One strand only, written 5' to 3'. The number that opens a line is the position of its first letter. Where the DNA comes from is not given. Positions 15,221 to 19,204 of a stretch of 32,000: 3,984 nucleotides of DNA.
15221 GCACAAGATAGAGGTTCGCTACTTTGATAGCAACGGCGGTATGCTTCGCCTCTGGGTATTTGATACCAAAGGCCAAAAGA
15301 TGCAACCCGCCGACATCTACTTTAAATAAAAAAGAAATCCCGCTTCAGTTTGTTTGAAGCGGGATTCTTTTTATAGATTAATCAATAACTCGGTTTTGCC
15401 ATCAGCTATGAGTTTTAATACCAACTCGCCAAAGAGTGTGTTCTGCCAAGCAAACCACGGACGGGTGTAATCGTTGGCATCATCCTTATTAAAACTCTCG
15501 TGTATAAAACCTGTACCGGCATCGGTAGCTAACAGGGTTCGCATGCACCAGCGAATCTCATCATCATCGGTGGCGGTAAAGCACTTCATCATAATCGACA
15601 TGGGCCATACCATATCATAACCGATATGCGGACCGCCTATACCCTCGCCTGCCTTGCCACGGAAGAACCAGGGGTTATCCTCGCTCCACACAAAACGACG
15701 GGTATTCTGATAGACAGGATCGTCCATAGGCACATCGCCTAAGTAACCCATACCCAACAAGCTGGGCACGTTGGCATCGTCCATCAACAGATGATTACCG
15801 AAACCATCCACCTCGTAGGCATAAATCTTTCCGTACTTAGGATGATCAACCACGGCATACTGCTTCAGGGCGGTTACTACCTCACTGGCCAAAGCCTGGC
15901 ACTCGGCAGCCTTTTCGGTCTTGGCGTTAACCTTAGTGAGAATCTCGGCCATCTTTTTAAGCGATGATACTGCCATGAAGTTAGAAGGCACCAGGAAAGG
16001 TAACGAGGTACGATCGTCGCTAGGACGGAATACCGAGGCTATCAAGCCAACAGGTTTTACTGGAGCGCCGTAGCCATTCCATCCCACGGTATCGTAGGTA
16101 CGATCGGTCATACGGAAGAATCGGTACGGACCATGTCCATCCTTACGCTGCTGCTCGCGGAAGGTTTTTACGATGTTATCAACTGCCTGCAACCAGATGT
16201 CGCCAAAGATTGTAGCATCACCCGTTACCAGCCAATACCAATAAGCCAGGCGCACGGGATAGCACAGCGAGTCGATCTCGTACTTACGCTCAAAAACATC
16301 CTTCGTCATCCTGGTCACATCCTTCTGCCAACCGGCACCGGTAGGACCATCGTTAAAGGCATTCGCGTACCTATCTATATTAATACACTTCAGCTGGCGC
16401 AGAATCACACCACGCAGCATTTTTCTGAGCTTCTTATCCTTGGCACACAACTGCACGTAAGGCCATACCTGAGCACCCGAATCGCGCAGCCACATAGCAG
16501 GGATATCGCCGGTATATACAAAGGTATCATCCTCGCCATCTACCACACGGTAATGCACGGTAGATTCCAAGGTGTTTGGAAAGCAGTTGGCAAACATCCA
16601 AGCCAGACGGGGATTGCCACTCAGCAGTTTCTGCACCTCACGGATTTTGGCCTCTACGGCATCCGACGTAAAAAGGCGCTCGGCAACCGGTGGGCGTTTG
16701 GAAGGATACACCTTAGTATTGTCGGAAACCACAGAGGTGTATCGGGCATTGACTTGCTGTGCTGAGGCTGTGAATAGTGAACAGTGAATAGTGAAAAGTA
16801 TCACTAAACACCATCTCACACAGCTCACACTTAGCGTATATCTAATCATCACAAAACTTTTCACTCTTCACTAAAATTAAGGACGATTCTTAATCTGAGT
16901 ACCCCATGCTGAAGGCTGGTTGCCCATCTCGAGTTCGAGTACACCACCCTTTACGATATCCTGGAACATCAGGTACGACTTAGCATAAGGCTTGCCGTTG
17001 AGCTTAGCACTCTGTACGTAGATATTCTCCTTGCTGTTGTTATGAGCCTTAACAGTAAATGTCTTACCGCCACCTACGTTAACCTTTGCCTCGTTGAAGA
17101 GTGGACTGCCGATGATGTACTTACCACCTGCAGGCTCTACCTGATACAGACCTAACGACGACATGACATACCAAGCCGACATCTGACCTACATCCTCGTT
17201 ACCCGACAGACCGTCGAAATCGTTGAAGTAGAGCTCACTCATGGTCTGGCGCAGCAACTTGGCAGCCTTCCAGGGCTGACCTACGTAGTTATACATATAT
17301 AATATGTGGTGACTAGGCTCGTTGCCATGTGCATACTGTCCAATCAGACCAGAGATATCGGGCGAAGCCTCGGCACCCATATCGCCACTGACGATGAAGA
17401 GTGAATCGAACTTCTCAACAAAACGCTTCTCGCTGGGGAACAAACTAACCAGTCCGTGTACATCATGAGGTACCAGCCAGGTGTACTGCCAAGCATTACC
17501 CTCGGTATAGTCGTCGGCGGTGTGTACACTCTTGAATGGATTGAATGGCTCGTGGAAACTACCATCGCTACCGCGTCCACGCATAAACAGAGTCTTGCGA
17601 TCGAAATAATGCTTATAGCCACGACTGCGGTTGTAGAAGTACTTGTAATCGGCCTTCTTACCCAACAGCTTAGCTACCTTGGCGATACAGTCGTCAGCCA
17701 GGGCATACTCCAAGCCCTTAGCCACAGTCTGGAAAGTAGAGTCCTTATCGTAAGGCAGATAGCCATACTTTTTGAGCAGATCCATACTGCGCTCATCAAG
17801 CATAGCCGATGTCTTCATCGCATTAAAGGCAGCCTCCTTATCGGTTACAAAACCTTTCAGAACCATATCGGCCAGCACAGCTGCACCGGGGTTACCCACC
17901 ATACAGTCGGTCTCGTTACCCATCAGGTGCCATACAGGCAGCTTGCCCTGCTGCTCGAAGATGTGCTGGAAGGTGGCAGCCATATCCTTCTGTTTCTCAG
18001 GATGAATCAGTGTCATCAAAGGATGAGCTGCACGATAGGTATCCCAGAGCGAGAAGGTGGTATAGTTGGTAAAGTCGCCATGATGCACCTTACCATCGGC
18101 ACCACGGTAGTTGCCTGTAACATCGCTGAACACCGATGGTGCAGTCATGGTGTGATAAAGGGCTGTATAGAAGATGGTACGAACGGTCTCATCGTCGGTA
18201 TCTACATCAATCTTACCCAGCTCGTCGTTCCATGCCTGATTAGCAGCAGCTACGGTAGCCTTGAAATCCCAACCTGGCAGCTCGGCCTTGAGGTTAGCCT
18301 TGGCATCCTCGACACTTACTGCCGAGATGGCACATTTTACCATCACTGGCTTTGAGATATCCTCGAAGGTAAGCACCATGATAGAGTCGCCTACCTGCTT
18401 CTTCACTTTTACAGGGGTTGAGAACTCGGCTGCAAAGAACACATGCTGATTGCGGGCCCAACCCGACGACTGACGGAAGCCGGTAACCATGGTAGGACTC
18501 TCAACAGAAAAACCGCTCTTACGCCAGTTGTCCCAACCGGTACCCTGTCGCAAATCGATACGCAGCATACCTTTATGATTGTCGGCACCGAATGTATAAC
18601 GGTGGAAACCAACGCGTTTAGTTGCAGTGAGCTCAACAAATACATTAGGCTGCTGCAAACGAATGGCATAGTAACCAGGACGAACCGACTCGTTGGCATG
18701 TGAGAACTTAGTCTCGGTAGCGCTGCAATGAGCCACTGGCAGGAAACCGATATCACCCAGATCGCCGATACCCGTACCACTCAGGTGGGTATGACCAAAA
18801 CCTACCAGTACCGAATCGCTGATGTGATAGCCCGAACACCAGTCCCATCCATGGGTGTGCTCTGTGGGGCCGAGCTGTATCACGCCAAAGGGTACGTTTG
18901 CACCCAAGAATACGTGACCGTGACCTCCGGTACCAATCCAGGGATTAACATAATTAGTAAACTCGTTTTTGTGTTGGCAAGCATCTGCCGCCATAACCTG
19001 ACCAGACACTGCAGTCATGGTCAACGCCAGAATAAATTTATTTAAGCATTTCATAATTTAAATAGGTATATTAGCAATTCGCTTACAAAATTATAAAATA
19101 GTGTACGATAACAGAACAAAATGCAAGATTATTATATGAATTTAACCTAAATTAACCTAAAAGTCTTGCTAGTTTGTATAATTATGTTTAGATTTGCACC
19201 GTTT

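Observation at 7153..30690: Family of ~35-bp arrays built from five 7-bp units (core A[T/G]T[G/A]A) recurring at six sites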

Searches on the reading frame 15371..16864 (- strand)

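Call 4: search_protein_families(library=pfam, proteins=[window:15371-16864:-])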
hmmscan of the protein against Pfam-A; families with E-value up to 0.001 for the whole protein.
window:15371-16864:- (497 aa): 1 family
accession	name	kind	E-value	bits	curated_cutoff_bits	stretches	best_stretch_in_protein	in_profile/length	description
PF06824.17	Glyco_hydro_125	-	2.9e-168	560.5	23.4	1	84-483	1-414/414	Metal-independent alpha-mannosidase (GH125)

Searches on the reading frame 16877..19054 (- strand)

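Call 4: search_protein_families(library=pfam, proteins=[window:16877-19054:-])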
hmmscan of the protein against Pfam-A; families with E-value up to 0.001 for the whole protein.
window:16877-19054:- (725 aa): 2 families
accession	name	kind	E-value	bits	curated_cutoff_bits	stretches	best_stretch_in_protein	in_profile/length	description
PF07971.18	Glyco_hydro_92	-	2.5e-178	594.2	24.6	1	251-712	2-464/464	Glycosyl hydrolase family 92 catalytic domain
PF17678.7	Glyco_hydro_92N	-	3e-60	204.4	34.5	1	35-221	1-198/236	Glycosyl hydrolase family 92 N-terminal domain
